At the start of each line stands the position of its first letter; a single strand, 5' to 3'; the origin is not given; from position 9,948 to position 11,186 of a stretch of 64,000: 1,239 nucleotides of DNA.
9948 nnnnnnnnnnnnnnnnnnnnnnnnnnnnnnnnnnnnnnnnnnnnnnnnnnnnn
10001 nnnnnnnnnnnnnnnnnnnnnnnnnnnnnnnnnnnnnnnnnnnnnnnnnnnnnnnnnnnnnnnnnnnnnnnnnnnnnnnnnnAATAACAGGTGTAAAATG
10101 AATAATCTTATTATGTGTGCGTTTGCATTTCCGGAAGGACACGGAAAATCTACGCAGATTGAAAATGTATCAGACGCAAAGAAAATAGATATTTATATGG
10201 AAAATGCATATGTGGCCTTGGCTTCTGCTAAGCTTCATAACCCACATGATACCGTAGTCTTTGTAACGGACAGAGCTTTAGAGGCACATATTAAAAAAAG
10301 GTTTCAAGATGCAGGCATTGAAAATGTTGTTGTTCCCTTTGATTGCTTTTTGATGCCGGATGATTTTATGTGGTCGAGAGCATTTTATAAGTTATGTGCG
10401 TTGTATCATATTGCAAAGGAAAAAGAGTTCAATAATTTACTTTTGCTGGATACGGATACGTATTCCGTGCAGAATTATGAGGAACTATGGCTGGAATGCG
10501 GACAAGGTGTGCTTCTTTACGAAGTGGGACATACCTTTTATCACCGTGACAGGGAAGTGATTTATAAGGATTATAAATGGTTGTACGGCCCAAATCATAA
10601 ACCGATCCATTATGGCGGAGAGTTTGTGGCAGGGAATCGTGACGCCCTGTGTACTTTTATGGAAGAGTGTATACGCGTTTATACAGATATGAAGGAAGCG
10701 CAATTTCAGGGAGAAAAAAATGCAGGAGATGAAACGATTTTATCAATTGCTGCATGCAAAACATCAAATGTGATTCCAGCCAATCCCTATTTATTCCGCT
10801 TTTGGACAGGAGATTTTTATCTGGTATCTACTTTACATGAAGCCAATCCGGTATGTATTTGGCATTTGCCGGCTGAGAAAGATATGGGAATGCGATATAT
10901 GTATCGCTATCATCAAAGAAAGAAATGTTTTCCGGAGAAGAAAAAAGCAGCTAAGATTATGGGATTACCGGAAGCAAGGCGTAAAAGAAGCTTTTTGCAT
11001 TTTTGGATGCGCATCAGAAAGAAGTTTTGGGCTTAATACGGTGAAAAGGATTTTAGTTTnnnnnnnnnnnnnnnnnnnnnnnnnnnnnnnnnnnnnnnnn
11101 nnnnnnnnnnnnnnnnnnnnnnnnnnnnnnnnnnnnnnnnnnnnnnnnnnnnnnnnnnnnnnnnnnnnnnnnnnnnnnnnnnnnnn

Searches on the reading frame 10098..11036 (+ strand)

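Call 6: search_protein_families(library=pfam, proteins=[window:10098-11036:+], max_evalue=0.001)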
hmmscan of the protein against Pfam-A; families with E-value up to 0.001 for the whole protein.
window:10098-11036:+ (312 aa): 0 families

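Call 12: search_protein_families(library=pfam, proteins=[window:10098-11036:+], max_evalue=10)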
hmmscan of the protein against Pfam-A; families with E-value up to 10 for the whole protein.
window:10098-11036:+ (312 aa): 1 family
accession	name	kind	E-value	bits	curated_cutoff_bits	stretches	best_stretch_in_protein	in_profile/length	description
PF18408.7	zf_Hakai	-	0.035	14.2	26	1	58-68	19-29/32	C2H2 Hakai zinc finger domain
